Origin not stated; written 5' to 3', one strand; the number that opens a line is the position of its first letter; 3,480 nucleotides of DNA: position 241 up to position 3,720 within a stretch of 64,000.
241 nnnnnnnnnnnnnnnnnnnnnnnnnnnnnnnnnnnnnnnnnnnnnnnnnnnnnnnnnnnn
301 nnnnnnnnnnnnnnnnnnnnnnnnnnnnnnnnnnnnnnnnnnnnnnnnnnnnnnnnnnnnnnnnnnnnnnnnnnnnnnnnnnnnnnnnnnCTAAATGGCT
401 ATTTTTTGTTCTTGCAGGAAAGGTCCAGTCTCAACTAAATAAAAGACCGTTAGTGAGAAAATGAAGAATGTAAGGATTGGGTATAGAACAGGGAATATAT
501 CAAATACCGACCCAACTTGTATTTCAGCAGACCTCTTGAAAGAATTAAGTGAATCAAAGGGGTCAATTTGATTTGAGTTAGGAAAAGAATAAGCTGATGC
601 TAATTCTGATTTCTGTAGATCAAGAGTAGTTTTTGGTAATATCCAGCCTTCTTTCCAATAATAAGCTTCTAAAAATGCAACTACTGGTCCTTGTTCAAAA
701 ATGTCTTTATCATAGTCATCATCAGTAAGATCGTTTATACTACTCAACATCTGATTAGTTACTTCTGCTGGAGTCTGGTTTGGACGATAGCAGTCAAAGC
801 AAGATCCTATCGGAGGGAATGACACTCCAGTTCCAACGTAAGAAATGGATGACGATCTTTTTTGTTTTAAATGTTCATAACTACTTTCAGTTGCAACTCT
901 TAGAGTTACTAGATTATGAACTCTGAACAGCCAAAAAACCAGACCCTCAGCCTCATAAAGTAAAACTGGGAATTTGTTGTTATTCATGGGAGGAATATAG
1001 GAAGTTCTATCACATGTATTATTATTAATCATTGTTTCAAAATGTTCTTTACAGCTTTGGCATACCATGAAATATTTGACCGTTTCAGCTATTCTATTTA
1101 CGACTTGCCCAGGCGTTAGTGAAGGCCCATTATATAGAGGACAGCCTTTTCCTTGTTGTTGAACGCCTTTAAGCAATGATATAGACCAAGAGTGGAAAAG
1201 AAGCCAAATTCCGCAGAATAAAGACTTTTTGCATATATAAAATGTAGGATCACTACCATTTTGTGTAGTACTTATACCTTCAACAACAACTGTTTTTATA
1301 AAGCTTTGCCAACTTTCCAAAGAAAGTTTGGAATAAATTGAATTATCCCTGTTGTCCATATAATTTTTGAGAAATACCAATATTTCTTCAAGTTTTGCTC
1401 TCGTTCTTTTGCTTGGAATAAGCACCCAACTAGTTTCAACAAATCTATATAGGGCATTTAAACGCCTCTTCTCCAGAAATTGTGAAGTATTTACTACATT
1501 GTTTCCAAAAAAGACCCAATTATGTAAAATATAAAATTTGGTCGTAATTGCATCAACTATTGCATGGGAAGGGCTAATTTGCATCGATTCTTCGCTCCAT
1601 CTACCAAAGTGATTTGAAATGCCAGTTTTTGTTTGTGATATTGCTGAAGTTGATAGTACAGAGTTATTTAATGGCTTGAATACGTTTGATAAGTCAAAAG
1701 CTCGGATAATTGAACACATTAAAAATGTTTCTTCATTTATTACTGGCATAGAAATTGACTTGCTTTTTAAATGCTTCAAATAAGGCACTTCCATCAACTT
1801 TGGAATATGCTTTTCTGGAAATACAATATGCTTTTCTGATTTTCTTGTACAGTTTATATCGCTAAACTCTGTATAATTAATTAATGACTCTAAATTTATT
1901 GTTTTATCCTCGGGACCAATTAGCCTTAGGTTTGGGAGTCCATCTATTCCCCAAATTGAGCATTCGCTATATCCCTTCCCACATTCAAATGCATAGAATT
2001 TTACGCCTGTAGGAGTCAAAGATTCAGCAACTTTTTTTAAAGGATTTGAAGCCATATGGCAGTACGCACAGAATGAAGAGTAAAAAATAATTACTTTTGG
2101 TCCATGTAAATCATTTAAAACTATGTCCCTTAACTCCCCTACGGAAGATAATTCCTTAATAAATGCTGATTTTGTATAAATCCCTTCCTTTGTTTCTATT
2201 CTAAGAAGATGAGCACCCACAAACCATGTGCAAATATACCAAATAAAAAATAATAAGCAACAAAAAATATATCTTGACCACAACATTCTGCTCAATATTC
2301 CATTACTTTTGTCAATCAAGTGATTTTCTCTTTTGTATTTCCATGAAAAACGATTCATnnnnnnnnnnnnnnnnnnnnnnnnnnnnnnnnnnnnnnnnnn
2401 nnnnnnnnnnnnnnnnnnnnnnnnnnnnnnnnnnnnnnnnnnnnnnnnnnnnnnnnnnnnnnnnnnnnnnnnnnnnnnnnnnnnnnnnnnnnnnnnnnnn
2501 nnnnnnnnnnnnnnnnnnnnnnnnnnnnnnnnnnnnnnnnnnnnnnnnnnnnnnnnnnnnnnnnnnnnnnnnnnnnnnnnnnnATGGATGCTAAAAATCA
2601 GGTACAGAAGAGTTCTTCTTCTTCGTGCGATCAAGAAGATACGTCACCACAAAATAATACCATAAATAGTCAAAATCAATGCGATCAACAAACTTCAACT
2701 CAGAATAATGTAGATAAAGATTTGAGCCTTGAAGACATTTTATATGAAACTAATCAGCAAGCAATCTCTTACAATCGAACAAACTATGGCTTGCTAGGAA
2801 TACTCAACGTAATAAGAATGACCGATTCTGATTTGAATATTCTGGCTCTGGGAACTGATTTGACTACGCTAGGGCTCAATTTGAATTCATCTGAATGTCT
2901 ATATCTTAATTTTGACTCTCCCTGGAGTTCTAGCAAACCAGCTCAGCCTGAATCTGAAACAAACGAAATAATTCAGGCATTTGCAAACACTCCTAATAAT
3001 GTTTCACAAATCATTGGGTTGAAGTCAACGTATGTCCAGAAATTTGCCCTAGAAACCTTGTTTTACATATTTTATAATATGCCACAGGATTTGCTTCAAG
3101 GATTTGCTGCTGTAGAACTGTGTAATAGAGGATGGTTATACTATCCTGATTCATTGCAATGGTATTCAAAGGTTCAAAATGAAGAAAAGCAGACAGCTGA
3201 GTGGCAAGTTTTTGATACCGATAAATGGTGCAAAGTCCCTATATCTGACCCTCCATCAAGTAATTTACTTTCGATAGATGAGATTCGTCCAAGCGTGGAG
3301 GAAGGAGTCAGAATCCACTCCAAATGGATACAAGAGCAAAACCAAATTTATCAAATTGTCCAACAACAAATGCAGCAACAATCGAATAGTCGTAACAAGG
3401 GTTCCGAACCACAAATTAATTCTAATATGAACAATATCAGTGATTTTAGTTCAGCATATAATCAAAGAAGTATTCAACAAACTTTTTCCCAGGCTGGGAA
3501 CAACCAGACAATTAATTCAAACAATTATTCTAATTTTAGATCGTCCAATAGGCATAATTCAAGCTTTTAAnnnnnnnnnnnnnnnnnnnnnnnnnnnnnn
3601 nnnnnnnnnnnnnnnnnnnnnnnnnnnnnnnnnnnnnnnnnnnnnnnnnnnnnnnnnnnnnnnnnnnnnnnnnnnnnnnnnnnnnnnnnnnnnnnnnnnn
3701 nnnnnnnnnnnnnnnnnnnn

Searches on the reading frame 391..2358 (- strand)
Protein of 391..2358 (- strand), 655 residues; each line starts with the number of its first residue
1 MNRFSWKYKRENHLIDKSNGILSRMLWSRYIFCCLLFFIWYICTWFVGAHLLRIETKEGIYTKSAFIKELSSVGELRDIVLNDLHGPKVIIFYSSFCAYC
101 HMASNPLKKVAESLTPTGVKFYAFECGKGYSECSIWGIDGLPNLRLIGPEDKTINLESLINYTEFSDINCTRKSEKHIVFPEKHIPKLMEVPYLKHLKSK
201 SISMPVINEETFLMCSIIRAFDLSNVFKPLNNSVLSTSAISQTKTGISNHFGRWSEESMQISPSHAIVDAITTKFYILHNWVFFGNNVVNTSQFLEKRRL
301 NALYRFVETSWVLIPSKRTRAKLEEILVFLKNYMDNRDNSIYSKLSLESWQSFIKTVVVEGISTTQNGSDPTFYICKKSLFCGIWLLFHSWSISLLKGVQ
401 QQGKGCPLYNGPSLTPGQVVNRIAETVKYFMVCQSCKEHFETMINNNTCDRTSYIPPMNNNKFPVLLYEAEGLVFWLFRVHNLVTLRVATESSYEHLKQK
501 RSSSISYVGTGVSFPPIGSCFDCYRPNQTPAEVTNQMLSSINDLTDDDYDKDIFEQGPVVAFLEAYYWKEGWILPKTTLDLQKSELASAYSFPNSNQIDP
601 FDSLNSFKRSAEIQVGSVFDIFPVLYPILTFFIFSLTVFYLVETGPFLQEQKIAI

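Call 11: search_protein_families(library=pfam, proteins=[window:391-2358:-])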
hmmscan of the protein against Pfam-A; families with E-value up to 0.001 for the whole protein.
window:391-2358:- (655 aa): 3 families
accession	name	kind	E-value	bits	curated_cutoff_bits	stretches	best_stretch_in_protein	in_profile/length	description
PF04777.18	Evr1_Alr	-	3e-08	34.4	27.6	1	382-492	1-82/93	Erv1 / Alr family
PF00085.26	Thioredoxin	-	9.5e-07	29.2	23.5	1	82-156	15-88/103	Thioredoxin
PF00578.27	AhpC-TSA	-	0.00067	20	26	0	76-127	15-68/124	AhpC/TSA family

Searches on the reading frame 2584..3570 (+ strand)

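Call 11: search_protein_families(library=pfam, proteins=[window:2584-3570:+])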
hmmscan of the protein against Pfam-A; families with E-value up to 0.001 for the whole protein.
window:2584-3570:+ (328 aa): 1 family
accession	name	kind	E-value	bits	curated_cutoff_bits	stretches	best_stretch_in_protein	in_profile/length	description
PF04153.24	NOT2_3_5_C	-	9.9e-19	68.1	27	1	110-219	4-115/126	NOT2/NOT3/NOT5 C-terminal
